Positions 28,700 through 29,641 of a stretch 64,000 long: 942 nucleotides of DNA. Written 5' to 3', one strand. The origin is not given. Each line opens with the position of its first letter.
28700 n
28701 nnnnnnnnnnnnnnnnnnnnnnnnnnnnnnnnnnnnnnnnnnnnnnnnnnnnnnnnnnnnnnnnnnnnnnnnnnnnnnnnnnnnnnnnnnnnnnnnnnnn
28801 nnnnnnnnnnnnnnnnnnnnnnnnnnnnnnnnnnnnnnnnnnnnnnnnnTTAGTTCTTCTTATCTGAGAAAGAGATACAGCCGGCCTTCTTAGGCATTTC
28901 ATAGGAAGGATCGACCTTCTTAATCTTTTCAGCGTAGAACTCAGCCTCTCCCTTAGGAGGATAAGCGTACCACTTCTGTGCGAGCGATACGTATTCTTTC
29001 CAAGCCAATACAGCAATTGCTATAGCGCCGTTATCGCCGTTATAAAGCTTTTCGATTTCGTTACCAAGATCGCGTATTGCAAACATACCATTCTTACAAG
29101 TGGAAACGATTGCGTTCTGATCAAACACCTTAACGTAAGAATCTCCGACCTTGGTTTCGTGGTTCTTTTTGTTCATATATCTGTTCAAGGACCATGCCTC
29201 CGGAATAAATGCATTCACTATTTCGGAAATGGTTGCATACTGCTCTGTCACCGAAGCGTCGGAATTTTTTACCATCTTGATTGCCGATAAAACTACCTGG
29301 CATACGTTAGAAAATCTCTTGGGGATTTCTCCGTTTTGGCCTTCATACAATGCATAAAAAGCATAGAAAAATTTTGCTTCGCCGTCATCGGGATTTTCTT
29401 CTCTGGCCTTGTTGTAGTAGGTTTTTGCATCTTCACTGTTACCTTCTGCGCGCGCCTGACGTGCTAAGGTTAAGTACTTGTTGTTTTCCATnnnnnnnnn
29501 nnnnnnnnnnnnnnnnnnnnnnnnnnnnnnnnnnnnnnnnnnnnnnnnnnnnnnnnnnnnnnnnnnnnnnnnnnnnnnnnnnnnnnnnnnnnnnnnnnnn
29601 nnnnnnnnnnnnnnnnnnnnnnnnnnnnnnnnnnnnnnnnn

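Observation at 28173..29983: Low-GC three-gene islet: XRE repressor facing a tightly controlled operon for a TPR-like protein and a YidD/haemolytic-domain membrane protein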

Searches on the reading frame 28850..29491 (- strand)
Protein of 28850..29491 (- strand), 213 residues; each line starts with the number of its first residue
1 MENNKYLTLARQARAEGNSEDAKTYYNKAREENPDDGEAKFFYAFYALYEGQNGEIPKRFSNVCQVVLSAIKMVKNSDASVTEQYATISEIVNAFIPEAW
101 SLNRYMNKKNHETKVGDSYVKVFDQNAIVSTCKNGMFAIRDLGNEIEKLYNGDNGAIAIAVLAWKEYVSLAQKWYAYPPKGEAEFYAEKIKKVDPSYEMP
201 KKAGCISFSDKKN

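Call 6: search_protein_families(library=pfam, proteins=[window:28850-29491:-], max_evalue=1)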
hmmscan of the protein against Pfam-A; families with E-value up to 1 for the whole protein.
window:28850-29491:- (213 aa): 9 families
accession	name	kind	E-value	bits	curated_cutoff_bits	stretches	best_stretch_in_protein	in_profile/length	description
PF13428.12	TPR_14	-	2.5e-05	25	23.5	1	6-44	4-42/44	Tetratricopeptide repeat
PF07719.23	TPR_2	-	0.0013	19.1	27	1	6-36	4-34/34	Tetratricopeptide repeat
PF13432.12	TPR_16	-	0.0018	19.1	32.7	1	7-44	1-38/65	Tetratricopeptide repeat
PF08590.15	DUF1771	-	0.0029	18.3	28.7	1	3-33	15-45/64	Domain of unknown function (DUF1771)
PF14559.12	TPR_19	-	0.0069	17.1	25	1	14-44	2-32/68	Tetratricopeptide repeat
PF00515.34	TPR_1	-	0.015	15.5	27.8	1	13-36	11-34/34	Tetratricopeptide repeat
PF13174.12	TPR_6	-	0.067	14.3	26.3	1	7-35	4-32/33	Tetratricopeptide repeat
PF13181.12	TPR_8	-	0.12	13.1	25.7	1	8-35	6-33/34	Tetratricopeptide repeat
PF24575.1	TPR_Slam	-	0.13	13.2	35.2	1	10-54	54-98/104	Surface lipoprotein assembly modifier, N-terminal TPR repeats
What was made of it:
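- On TPR proteins (for P213): Only one TPR-like unit (residues 6-44; TPR_14, 25 bits) (call 6).
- Checked: TPR_14, residues 6-44, 25 bits, above the gathering score of 23.5 (call 6).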

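Call 7: search_protein_families(library=ncbifam, proteins=[window:28850-29491:-], max_evalue=1)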
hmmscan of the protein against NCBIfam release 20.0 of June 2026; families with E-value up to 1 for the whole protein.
window:28850-29491:- (213 aa): 1 family
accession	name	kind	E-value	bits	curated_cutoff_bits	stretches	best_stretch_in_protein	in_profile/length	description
TIGR02917.1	PEP_TPR_lipo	equivalog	0.025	12.5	312.2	1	6-65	468-527/899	XrtA/PEP-CTERM system TPR-repeat protein PrsT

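Call 10: find_homologous_proteins(query=window:28850-29491:-)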
Query window:28850-29491:- (213 aa): 320 proteins with E <= 0.001 among 411 candidates; the best 120 are listed.
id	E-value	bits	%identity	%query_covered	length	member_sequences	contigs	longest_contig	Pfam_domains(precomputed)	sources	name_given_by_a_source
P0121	5.7e-130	449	93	100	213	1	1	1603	-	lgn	-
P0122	5.0e-123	426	89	100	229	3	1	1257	-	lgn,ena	-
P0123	2.1e-122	424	89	100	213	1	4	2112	-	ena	-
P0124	9.1e-121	419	87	100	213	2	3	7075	-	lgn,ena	-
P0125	5.6e-120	416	87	100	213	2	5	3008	-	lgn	-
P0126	9.0e-119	413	85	100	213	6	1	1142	-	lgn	-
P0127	6.6e-118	410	84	100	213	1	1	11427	-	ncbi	-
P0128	1.2e-116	406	83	100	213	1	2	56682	-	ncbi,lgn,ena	-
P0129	4.1e-116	404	83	100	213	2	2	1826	-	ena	-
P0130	2.1e-115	402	82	100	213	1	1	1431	-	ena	-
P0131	7.5e-115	400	82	100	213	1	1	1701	-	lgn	-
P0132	7.8e-115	400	82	100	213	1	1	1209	-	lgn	-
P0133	9.5e-115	399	81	100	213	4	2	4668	-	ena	-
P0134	1.4e-114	399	84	100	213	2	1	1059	-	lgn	-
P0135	1.7e-114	399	82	100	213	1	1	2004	-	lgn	-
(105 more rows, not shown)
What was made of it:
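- P213 is unusually conserved for a sensor: 65-93% identity over the 120 best clusters (call 10).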

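Call 20: search_protein_families(library=padloc, proteins=[window:28850-29491:-], max_evalue=1)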
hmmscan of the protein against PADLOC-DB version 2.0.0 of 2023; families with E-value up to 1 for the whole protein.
window:28850-29491:- (213 aa): 0 families

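Call 21: search_protein_families(library=phrogs, proteins=[window:28850-29491:-], max_evalue=1)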
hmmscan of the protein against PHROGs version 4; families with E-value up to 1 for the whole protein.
window:28850-29491:- (213 aa): 4 families
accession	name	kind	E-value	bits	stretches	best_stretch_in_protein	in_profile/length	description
phrog_33151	-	unknown function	0.15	13.1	1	60-107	11-54/67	-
phrog_22681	-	DNA, RNA and nucleotide metabolism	0.2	12.5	1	67-141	39-108/157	DNA polymerase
phrog_6687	-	unknown function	0.21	12.6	1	65-93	2-28/67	-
phrog_25022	-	unknown function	0.78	11.3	0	98-121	20-43/49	-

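Call 30: predict_structure(alignment_id=A2)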
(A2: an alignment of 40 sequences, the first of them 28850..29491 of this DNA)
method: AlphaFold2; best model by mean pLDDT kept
length: 213 residues; sequences in the alignment: 40
mean_pLDDT: 92.0   pTM: 0.87
mean pLDDT of the five models: 92.0, 91.7, 91.2, 90.3, 88.7
residues with pLDDT >= 90: 189; 70-90: 11; 50-70: 3; < 50: 10
segments of 3 or more residues with pLDDT < 50: 205-207, 209-213
pLDDT, mean of each block of 10 residues (from residue 1): 80 96 97 95 96 94 98 96 97 96 94 92 93 97 98 95 97 91 96 95 57 32
secondary structure, 60 per line:
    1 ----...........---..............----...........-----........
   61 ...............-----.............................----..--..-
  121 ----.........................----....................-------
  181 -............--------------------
elements in order: H5-15 H19-32 H37-47 H53-75 H81-109 H125-149 H154-173 H182-193

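Call 33: fold_search(model_id=the predicted structure, library=pdb)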
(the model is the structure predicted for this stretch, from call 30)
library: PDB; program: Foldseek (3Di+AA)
matches with E <= 10: 1004; with E <= 0.001: 0
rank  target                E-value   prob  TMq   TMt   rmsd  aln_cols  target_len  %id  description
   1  8chy                  4.1e-03  0.99  0.25  0.21  15.3       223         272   16  Crystal structure of an 8-repeat consensus TPR superhelix with Zinc. (released 2024-02-21)
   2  9gzg_A                9.2e-03  1.00  0.25  0.33  13.6       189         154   17  Crystal structure of CTPR4E4 mutant (released 2025-10-15)
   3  9qhb                  1.1e-02  0.94  0.23  0.18  16.2       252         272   14  Crystal structure of 16-repeat CTPR protein with eliminated coordination sites (released 2025-10-22)
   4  2fo7                  1.4e-02  1.00  0.26  0.38  12.6       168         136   15  Crystal structure of an 8 repeat consensus TPR superhelix (trigonal crystal form) (released 2006-03-07)
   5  9qhc_B                1.8e-02  0.96  0.25  0.20  15.4       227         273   15  Crystal structure of 8-repeat CTPR protein with eliminated coordination sites (released 2025-10-22)
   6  3vtx_A                2.0e-02  0.97  0.25  0.29  12.1       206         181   14  Crystal structure of MamA protein (released 2012-10-31)
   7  1w3b_A                2.1e-02  0.90  0.24  0.15  15.5       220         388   15  The superhelical TPR domain of O-linked GlcNAc transferase reveals structural similarities to importin alpha. (released 2004-09-09)
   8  8fwd_1                2.4e-02  0.99  0.26  0.37  12.6       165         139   17  Fast and versatile sequence- independent protein docking for nanomaterials design using RPXDock (released 2023-05-10)
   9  8cqp_C                2.4e-02  0.99  0.25  0.37  12.8       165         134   14  Crystal structure of an 8-repeat consensus TPR superhelix with Calcium (low concentration) (released 2024-03-27)
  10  2pl2_A                2.5e-02  0.99  0.32  0.35  10.9       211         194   16  Crystal structure of TTC0263: a thermophilic TPR protein in Thermus thermophilus HB27 (released 2008-03-04)
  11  9qhc_A                2.7e-02  0.90  0.24  0.19  15.7       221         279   17  Crystal structure of 8-repeat CTPR protein with eliminated coordination sites (released 2025-10-22)
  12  3vty_C                2.8e-02  0.97  0.25  0.29  12.4       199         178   15  Crystal structure of MamA (released 2012-10-31)
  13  8cut_A                3.1e-02  0.99  0.26  0.38  12.3       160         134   15  Accurate computational design of genetically encoded 3D protein crystals (released 2023-11-01)
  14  6b85_A                3.7e-02  0.99  0.26  0.26  12.5       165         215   18  Crystal structure of transmembrane protein TMHC4_R (released 2018-03-14)
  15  3vtx_B                3.7e-02  0.96  0.25  0.29  11.7       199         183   16  Crystal structure of MamA protein (released 2012-10-31)
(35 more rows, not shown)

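Call 36: fold_search(model_id=the predicted structure, library=viral)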
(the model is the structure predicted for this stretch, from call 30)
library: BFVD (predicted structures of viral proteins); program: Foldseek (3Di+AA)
matches with E <= 10: 437; with E <= 0.001: 0
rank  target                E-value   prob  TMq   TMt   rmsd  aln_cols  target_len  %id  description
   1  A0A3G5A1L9            2.0e-02  0.87  0.23  0.15  16.1       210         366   16  Tetratricopeptide repeat protein [Harvfovirus sp.]
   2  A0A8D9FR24            2.6e-02  0.77  0.23  0.13  19.9       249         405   10  Putative mannosyl-3-phosphoglycerate synthase [uncultured marine phage]
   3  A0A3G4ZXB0            5.3e-02  0.80  0.25  0.19  17.1       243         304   12  Sel1 repeat family protein [Faunusvirus sp.]
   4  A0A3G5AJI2            7.0e-02  0.54  0.22  0.12  19.3       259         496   11  Glycosyltransferase [Solivirus sp.]
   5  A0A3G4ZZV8            7.3e-02  0.69  0.22  0.12  15.2       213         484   14  Sel1 repeat family protein [Faunusvirus sp.]
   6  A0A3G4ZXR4            8.0e-02  0.80  0.23  0.22  15.8       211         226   14  Uncharacterized protein (Fragment) [Edafosvirus sp.]
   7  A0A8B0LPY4            9.5e-02  0.90  0.27  0.24  12.7       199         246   16  Tetratricopeptide repeat protein [uncultured archaeal virus]
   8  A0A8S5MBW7            9.5e-02  0.85  0.30  0.25  16.6       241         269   12  PriA DNA helicase Cys-rich region (CRR) domain [Myoviridae sp. ctj9o3]
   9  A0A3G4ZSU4            1.0e-01  0.90  0.28  0.22  17.4       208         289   13  Tetratricopeptide repeat protein [Edafosvirus sp.]
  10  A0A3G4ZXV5            1.3e-01  0.60  0.24  0.14  16.7       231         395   15  Uncharacterized protein [Faunusvirus sp.]
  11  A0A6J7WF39            1.4e-01  0.44  0.23  0.06  30.9       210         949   12  Uncharacterized protein [uncultured Caudovirales phage]
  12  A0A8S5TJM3            1.9e-01  0.87  0.27  0.18  14.8       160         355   13  Tetratricopeptide repeat [Siphoviridae sp. ctwQT14]
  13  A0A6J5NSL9            2.0e-01  0.21  0.18  0.11  18.1       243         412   13  Glycosyltransferase 2-like [uncultured Caudovirales phage]
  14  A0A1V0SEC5            2.0e-01  0.30  0.20  0.05  16.7       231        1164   12  Glycosyltransferase family 2 [Indivirus ILV1]
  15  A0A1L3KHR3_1          2.8e-01  0.82  0.38  0.10   8.9       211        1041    9  (no name in the UniProt tables at hand)
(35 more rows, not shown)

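Call 39: search_protein_representatives(alignment_id=A2)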
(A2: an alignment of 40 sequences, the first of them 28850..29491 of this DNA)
Query: 40 sequences, 212 profile positions. Proteins with E-value up to 0.001 (for the whole library): 925; up to 1e-10: 288; up to 1e-30: 49. The best 150 are listed.
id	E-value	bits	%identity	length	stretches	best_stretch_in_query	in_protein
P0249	8.1e-94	329.6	-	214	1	3-209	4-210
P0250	1.1e-79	283.5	-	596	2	2-175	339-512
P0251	3.8e-76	271.9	-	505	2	4-180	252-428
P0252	1.3e-56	208.1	-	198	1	56-212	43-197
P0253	5.5e-54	199.5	-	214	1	2-207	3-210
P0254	2.7e-53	197.2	-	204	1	3-209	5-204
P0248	4.6e-53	196.5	-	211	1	1-209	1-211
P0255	3.1e-50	187.2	-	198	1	1-206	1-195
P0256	3.2e-49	183.9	-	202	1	4-209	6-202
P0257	1.3e-47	178.6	-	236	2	125-208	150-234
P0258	1.7e-47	178.3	-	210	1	1-209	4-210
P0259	7.8e-47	176.1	-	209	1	4-208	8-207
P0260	7.9e-47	176.1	-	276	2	2-168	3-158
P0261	1.8e-44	168.4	-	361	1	5-201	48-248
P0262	4.7e-44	167.1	-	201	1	4-211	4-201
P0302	9.2e-29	117.1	-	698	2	5-202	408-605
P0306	1.3e-27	113.4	-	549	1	1-210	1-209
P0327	2.2e-22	96.2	-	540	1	1-193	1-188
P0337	1.2e-20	90.6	-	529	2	5-200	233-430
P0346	1.2e-19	87.3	-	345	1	6-205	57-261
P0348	2.5e-19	86.2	-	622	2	8-205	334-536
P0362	1.0e-17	81.0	-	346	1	4-206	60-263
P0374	6.2e-17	78.4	-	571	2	6-173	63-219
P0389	6.4e-16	75.1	-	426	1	8-203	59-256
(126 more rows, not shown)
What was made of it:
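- The P213-like family numbers 925 clusters (call 39).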

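Call 40: search_protein_families(library=pfam, proteins=[P0250, P0251, P0302, P0306, P0327, P0337, P0348, P0374, P0346, P0362], max_evalue=0.01)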
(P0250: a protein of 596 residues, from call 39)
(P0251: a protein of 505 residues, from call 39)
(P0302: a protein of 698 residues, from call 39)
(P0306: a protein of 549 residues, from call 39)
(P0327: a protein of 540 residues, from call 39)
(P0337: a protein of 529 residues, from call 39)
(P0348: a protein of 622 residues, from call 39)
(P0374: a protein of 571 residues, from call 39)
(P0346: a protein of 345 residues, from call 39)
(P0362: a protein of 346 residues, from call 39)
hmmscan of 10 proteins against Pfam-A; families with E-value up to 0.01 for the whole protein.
P0250 (596 aa): 0 families

P0251 (505 aa): 0 families

P0302 (698 aa): 7 families
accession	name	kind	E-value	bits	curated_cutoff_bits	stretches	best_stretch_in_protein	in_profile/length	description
PF13092.12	CENP-L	-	0.00017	21.4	24.4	1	194-311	116-226/307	Centromere protein L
PF04510.18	DUF577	-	0.0016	18.8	32.1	0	241-370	19-138/173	Family of unknown function (DUF577)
PF10080.14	FtrD-like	-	0.0026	18.3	26.3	1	129-173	32-76/101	Membrane iron-sulfur containing protein FtrD-like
PF25206.1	DUF7836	-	0.0039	17.4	26.7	0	53-97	2-49/59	Domain of unknown function (DUF7836)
PF24441.1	DUF7560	-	0.0063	16.6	27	0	57-87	4-36/44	Family of unknown function (DUF7560)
PF11781.13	Zn_ribbon_RRN7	-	0.0066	16.5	27.1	1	129-158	2-31/32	Zinc-finger of RNA-polymerase I-specific TFIIB, Rrn7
PF14446.12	Prok-RING_1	-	0.0072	16.7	29.1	0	61-85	7-27/54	Prokaryotic RING finger family 1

P0306 (549 aa): 2 families
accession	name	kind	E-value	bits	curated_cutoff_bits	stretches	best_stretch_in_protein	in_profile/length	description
PF09851.14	SHOCT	-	3.4e-08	33.4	27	1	271-298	1-28/28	Short C-terminal domain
PF20612.3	SHOCT_2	-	0.0018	18.8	24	1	271-291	14-34/53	SHOCT domain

P0327 (540 aa): 3 families
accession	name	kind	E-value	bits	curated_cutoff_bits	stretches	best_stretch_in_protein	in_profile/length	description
PF13432.12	TPR_16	-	3.9e-05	24.4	32.7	1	7-42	1-36/65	Tetratricopeptide repeat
PF23454.1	Zn_ribbon_Brz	-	0.0072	17.3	27.9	0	504-527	5-28/58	Transcriptional regulator Brz zinc beta ribbon domain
PF13428.12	TPR_14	-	0.0085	17.1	23.5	0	7-42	5-40/44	Tetratricopeptide repeat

P0337 (529 aa): 1 family
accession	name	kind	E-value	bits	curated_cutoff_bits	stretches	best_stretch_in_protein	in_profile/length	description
PF20792.2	VCD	-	0.003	17.4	27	0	397-451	53-103/240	VopL C-terminal dimerization domain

P0348 (622 aa): 9 families
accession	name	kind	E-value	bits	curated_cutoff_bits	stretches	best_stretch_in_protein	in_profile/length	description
PF13676.11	TIR_2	-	2.1e-09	38.3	28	1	170-290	1-107/122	TIR domain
PF13428.12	TPR_14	-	2.5e-05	25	23.5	0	57-90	5-38/44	Tetratricopeptide repeat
PF21344.3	Zn_ribbon_LysW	-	0.00022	21.2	27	1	17-43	2-31/46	Alpha-aminoadipate carrier protein LysW-like, globular domain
PF13174.12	TPR_6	-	0.0011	19.9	26.3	0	340-361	12-33/33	Tetratricopeptide repeat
PF00515.34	TPR_1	-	0.0026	18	27.8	0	56-79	4-27/34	Tetratricopeptide repeat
PF07719.23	TPR_2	-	0.0042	17.5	27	0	56-85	4-33/34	Tetratricopeptide repeat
PF08792.16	A2L_zn_ribbon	-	0.006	16.7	22.9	1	15-44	3-32/33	A2L zinc ribbon domain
PF09723.15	Zn_ribbon_8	-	0.0081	16.6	34.4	0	17-43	7-36/41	Zinc ribbon domain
PF23451.1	Zn_ribbon_PaaD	-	0.0083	16.2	27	1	28-45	9-26/53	PaaD zinc beta ribbon domain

P0374 (571 aa): 1 family
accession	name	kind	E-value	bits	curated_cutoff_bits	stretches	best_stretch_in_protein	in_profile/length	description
PF08223.16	PaaX_C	-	0.009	16.8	22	0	260-312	4-55/91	PaaX-like protein C-terminal domain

P0346 (345 aa): 4 families
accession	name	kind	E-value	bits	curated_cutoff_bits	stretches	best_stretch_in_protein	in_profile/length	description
PF08271.17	Zn_Ribbon_TF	-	0.00012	22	29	1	7-40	2-36/43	TFIIB zinc-binding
PF24460.1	DUF7575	-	0.0016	18.2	28.5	1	6-33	4-27/28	Domain of unknown function (DUF7575)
PF25207.1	DUF7837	-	0.0024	18.3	27.8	0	20-43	2-25/47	Domain of unknown function (DUF7837)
PF21344.3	Zn_ribbon_LysW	-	0.0044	17.1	27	1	7-31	2-29/46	Alpha-aminoadipate carrier protein LysW-like, globular domain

P0362 (346 aa): 3 families
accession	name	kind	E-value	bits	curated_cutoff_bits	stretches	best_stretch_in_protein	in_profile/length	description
PF11781.13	Zn_ribbon_RRN7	-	1.1e-06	28.6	27.1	1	3-27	4-28/32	Zinc-finger of RNA-polymerase I-specific TFIIB, Rrn7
PF10080.14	FtrD-like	-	0.009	16.6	26.3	0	5-36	36-67/101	Membrane iron-sulfur containing protein FtrD-like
PF07564.17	DUF1542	-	0.0091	16.4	24.3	0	131-163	21-54/77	Domain of Unknown Function (DUF1542)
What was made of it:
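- One remote P213-like protein is fused to a TIR domain (call 40). One P213-like relative is fused to a TIR domain (call 40).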

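Call 42: search_protein_families(library=ncbifam, proteins=[P0346, P0362, P0348, P0337, P0302, P0261, P0389, P0250], max_evalue=0.1)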
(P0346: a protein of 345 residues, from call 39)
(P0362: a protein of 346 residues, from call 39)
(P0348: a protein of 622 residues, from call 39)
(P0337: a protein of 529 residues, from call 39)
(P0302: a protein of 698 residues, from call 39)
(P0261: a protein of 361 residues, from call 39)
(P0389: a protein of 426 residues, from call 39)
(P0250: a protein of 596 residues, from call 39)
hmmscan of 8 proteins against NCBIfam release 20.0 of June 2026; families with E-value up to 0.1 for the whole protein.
P0346 (345 aa): 5 families
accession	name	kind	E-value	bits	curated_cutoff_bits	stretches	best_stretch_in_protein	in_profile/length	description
NF041770.1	CFI_box_CTERM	domain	1.5e-20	72.7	40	1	261-329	1-69/69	CFI-box-CTERM domain-containing protein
NF053607.1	CHU_0125_OmpA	equivalog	0.0024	16.4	620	1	46-201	45-198/639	CHU_0125 family OmpA-like outer membrane integrity protein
NF001607.0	PRK00398.1-4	equivalog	0.0058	16.3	89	1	4-34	8-39/53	DNA-directed RNA polymerase subunit P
TIGR01206.1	lysW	equivalog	0.046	13.6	53.2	1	6-30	3-29/54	lysine biosynthesis protein LysW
NF009949.0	PRK13413.1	equivalog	0.048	13.3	272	1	197-247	15-63/203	master DNA invertase Mpi family serine-type recombinase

P0362 (346 aa): 1 family
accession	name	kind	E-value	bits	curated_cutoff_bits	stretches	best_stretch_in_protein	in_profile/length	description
NF041770.1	CFI_box_CTERM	domain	1.4e-20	72.8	40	1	263-331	1-69/69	CFI-box-CTERM domain-containing protein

P0348 (622 aa): 9 families
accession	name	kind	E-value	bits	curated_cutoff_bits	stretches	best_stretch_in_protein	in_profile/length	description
NF041770.1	CFI_box_CTERM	domain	7.3e-21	73.8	40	1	536-602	1-67/69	CFI-box-CTERM domain-containing protein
NF058526.1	Thoeris_type3_ThcB4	equivalog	0.00011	21.2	220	1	169-254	129-204/375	Thoeris type III anti-phage system protein ThcB4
NF041070.1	carrier_LysW_Arch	domain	0.0015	18.5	75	1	15-55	3-46/57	alpha-aminoadipate/glutamate carrier protein LysW/ArgW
NF001607.0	PRK00398.1-4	equivalog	0.0023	17.6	89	1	13-42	7-37/53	DNA-directed RNA polymerase subunit P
NF011481.0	PRK14890.1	equivalog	0.016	15.2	61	1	10-43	4-37/61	putative Zn-ribbon RNA-binding protein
NF011482.0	PRK14892.1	equivalog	0.025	14.5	109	0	32-79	20-63/101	putative transcription elongation factor Elf1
NF001646.0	PRK00420.1-3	equivalog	0.028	14.7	117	1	12-68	17-72/117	hypothetical protein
TIGR02605.1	CxxC_CxxC_SSSS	subfamily_domain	0.039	14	31.3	0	17-44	7-37/52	FmdB family zinc ribbon protein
NF041869.1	paae_haloarch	equivalog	0.06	13.5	100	0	29-44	13-28/56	1,2-phenylacetyl-CoA epoxidase subunit PaaE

P0337 (529 aa): 2 families
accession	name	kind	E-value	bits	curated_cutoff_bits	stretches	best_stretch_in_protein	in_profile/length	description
NF041770.1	CFI_box_CTERM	domain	1.8e-19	69.3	40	1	446-512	1-67/69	CFI-box-CTERM domain-containing protein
NF033447.1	BrxE_fam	subfamily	0.077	13.4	40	0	157-266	59-164/169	BrxE family protein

P0302 (698 aa): 13 families
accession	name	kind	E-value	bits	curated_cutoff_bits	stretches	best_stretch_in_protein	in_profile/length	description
NF041770.1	CFI_box_CTERM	domain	3.5e-21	74.8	40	1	612-680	1-69/69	CFI-box-CTERM domain-containing protein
NF033735.1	G3PDH_Arsen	exception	0.00014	21.5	450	1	217-272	123-179/323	ArsJ-associated glyceraldehyde-3-phosphate dehydrogenase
NF006512.0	PRK08955.1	equivalog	0.0022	17.4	563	1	220-272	130-183/334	glyceraldehyde-3-phosphate dehydrogenase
NF041259.1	mono_DmmA_fam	domain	0.003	17.9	60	1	36-91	29-83/101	dimethylamine monooxygenase subunit DmmA family protein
NF011481.0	PRK14890.1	equivalog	0.0051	16.8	61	0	52-67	21-36/61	putative Zn-ribbon RNA-binding protein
NF041070.1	carrier_LysW_Arch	domain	0.0073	16.3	75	1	60-93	4-38/57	alpha-aminoadipate/glutamate carrier protein LysW/ArgW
NF004910.0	PRK06266.1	equivalog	0.01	15.1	180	0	54-90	120-155/185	transcription initiation factor E subunit alpha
NF047401.1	TA_anti_VapB15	equivalog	0.012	15.8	80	0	253-288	11-48/66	type II toxin-antitoxin system VapB15 family antitoxin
NF053627.1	BnzsclthlBbsAGT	equivalog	0.016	15.1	250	0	417-476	8-65/145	benzoylsuccinyl-CoA thiolase subunit BbsA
NF007978.0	PRK10702.1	equivalog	0.051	13.2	405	0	453-511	44-102/211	endonuclease III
NF001608.0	PRK00398.1-6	equivalog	0.071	12.9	84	0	59-89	4-32/46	DNA-directed RNA polymerase subunit P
NF033499.1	Xis_Gifsy_1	exception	0.08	13.1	60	0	358-380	19-41/92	excisionase Xis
NF047912.1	ECs_2282_CxxC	subfamily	0.097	12.6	37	0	132-164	3-43/60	ECs_2282 family putative zinc-binding protein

P0261 (361 aa): 3 families
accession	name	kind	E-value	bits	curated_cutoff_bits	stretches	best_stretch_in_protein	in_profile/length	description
NF047912.1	ECs_2282_CxxC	subfamily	0.015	15.2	37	1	5-33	2-37/60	ECs_2282 family putative zinc-binding protein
NF003638.0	PRK05270.3-3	equivalog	0.025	13.4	1021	1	228-289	412-473/476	UDP-glucose--hexose-1-phosphate uridylyltransferase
NF047723.1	TransFacS4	equivalog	0.083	13.4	120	0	3-32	58-89/90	transcription factor S4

P0389 (426 aa): 3 families
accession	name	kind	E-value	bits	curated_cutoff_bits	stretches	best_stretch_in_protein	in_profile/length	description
TIGR03113.1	exosort_XrtB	exception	0.00099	18.8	275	1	275-329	56-110/268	exosortase B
NF002870.0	PRK03188.1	equivalog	0.035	12.8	286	1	108-183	232-299/310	4-(cytidine 5'-diphospho)-2-C-methyl-D-erythritol kinase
NF011327.0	PRK14741.1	equivalog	0.092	12.5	55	0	332-345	11-24/26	stage V sporulation protein SpoVM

P0250 (596 aa): 0 families

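Call 68: find_related_loci(query=A2, collection=viral_contigs, flank=8000)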
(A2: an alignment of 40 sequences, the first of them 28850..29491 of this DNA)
Query A2 (213 aa) in viral_contigs; peptide patterns used: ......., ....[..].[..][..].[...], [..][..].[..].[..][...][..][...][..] (x = any residue, [..] = any of these).
148 stretches matched a pattern, but none encodes a relative of the query by tblastn (E <= 1e-3).

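Call 70: search_dna_similar(query=window:28850-29491:-, collection=plasmids, mode=protein, max_evalue=0.001)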
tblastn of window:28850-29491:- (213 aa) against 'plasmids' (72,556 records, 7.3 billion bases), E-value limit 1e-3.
No match.

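Call 85: search_solved_structures(query=A2, max_evalue=1)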
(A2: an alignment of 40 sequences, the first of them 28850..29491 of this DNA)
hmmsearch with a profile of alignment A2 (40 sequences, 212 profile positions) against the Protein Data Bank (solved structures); distinct sequences matched with E-value up to 1: 11.
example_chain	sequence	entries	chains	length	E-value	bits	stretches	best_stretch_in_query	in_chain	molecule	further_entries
7obi_A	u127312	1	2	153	2.9e-06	30.5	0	13-39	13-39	CTPR-rv4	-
1na0_A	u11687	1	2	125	0.006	19.6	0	15-43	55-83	designed protein CTPR3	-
9phh_A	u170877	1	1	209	0.033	17.2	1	27-136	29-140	Tubulin polyglutamylase TTLL5, Isoform 6 of X-linked retinitis pigmentosa GTPase regulator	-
1na3_A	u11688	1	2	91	0.036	17.1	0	14-43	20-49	designed protein CTPR2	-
6v8e_A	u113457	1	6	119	0.12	15.3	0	15-43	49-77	Designed protein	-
8ump_A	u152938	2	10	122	0.42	13.6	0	14-53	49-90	T33-ml35-redesigned-TPR-domain-fold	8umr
7qpr_A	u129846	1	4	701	0.46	13.5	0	50-152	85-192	ACT domain protein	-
8bu0_A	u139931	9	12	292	0.59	13.1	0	15-43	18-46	Consensus tetratricopeptide repeat protein | Crystal structure of an 8-repeat consensus TPR superhelix with Zinc. | Monomer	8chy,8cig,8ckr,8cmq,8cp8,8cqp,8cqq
6vfh_A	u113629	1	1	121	0.61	13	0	15-43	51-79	T33_dn10A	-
2fo7_A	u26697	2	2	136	0.77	12.7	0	15-43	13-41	SYNTHETIC CONSENSUS TPR PROTEIN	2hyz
6vl6_B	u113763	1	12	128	0.96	12.4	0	15-49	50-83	T33_dn2B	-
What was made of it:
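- TPR-like hairpin in P213 (calls 6, 85).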
